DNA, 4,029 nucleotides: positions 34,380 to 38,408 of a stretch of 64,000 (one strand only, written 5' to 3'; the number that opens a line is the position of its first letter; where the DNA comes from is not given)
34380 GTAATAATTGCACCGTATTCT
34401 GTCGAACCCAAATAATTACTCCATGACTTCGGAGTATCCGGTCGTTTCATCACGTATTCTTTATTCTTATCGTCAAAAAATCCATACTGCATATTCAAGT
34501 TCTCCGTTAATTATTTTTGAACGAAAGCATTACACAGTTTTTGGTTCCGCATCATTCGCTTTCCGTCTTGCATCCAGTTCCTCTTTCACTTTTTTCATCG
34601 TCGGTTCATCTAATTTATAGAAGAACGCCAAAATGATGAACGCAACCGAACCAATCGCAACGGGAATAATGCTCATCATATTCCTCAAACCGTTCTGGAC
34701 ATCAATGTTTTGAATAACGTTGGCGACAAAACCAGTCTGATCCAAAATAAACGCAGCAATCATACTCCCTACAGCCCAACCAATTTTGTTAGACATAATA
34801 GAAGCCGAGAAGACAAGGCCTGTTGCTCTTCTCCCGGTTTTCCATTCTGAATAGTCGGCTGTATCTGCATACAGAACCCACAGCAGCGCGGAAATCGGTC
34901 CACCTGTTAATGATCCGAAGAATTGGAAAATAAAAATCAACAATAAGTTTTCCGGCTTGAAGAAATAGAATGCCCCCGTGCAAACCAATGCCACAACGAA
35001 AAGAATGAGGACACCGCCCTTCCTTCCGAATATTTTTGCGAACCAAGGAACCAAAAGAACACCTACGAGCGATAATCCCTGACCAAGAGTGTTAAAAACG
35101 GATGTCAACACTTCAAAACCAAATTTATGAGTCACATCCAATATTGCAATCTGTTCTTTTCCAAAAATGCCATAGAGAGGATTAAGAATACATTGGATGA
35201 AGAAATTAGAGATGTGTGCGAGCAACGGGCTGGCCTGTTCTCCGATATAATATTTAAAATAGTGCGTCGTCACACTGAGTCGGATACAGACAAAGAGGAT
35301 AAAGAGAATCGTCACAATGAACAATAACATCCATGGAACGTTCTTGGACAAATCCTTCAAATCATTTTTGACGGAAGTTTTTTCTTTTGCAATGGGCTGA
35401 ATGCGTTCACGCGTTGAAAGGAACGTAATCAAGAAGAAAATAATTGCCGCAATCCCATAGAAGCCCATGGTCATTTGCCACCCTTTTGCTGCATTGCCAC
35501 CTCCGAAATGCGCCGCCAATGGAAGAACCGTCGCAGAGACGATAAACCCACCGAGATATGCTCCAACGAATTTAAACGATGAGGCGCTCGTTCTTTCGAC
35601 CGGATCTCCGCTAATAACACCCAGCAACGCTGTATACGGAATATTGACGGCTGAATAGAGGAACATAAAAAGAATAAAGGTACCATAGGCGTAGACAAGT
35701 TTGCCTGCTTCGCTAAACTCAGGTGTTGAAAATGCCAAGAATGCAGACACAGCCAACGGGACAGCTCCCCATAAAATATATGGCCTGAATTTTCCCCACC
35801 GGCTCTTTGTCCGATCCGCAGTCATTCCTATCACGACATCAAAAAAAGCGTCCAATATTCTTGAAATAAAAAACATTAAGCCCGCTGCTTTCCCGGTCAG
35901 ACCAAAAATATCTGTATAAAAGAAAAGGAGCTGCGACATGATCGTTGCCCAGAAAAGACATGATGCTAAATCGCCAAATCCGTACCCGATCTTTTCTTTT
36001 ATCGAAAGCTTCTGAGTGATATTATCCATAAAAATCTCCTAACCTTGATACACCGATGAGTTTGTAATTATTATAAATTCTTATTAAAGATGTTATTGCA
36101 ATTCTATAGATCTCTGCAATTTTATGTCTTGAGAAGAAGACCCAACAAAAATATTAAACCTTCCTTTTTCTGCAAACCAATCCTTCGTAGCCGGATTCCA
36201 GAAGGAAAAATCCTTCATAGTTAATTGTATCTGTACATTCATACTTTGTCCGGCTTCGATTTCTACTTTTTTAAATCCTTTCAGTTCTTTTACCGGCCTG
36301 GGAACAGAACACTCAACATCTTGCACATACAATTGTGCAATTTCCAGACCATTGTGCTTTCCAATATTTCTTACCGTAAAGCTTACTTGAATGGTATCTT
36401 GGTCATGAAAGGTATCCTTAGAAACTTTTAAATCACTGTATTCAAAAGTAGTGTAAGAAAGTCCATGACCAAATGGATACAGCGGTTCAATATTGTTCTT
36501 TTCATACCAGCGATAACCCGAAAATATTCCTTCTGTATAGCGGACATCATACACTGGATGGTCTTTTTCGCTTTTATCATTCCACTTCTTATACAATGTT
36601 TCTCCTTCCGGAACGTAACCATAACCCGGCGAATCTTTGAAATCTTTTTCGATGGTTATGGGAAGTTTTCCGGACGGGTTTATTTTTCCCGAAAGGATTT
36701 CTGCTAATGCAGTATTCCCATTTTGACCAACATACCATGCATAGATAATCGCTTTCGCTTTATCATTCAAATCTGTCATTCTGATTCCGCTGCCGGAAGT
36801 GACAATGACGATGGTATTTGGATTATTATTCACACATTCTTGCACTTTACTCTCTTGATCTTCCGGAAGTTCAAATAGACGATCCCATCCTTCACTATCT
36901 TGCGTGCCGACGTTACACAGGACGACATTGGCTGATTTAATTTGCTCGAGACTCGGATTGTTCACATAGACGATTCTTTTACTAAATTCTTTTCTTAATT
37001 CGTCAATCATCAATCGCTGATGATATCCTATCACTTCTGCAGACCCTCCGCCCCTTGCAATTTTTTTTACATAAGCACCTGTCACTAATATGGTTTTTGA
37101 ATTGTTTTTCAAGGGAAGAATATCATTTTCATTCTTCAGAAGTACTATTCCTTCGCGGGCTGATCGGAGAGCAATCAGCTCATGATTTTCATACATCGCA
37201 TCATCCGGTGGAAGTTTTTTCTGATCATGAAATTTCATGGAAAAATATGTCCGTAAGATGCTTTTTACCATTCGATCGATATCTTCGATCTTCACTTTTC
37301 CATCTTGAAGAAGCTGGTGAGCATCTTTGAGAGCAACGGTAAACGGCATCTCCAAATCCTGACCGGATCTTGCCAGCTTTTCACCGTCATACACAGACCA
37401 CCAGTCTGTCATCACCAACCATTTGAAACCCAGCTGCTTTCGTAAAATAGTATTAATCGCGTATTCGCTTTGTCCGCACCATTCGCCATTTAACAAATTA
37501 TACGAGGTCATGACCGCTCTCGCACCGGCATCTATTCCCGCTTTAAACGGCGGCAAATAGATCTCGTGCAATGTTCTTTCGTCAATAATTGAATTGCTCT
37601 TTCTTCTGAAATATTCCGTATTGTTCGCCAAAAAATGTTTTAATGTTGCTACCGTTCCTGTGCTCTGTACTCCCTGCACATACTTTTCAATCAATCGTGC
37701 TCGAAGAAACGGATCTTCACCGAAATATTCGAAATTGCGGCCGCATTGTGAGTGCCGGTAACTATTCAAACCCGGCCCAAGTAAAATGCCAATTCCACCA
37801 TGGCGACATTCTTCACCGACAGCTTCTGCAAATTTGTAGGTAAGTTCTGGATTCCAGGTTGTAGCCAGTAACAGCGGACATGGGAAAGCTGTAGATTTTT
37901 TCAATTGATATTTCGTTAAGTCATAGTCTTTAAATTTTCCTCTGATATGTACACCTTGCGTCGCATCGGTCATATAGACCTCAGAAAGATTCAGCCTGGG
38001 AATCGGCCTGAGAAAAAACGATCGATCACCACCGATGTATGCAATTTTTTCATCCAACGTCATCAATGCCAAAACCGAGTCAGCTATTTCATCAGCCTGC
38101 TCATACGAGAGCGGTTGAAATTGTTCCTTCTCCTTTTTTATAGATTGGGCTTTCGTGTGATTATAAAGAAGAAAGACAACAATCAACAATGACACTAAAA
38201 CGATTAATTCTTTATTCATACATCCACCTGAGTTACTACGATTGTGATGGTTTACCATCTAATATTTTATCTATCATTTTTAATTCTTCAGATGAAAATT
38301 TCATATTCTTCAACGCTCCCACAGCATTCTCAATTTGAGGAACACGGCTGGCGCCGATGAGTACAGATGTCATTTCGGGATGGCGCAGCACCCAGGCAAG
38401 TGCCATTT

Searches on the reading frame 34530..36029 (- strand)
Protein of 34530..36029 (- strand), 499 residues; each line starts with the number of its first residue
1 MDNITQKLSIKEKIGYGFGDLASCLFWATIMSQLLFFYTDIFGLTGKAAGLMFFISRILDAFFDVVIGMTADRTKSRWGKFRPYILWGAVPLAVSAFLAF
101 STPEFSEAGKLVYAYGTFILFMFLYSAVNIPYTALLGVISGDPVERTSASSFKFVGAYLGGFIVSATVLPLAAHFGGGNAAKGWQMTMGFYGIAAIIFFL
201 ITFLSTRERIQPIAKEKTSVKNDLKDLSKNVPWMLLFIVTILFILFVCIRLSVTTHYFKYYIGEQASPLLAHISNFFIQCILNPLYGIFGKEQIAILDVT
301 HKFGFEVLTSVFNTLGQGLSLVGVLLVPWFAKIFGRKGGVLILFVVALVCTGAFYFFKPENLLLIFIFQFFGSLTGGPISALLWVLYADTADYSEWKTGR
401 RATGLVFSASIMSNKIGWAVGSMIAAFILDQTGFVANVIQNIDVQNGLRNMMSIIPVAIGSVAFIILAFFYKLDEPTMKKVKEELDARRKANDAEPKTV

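Call 39: search_protein_families(library=pfam, proteins=[window:34530-36029:-])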
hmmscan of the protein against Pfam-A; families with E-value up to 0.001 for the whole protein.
window:34530-36029:- (499 aa): 2 families
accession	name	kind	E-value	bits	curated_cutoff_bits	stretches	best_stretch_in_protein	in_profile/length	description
PF13347.12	MFS_2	-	2.1e-84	284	27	2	15-297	1-294/427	MFS/sugar transport protein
PF07690.21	MFS_1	-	4e-15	56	33.4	1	21-391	6-323/347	Major Facilitator Superfamily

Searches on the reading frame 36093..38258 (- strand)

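Call 39: search_protein_families(library=pfam, proteins=[window:36093-38258:-])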
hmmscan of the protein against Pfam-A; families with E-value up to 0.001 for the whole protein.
window:36093-38258:- (721 aa): 3 families
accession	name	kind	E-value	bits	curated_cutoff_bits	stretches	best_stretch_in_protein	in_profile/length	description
PF01915.27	Glyco_hydro_3_C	-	3.7e-45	154.8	31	1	371-602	1-200/200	Glycosyl hydrolase family 3 C-terminal domain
PF00933.27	Glyco_hydro_3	-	2e-32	113.4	27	1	119-336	79-315/316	Glycosyl hydrolase family 3 N terminal domain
PF14310.12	Fn3-like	-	2.4e-26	92.1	25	1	639-709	1-71/71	Fibronectin type III-like domain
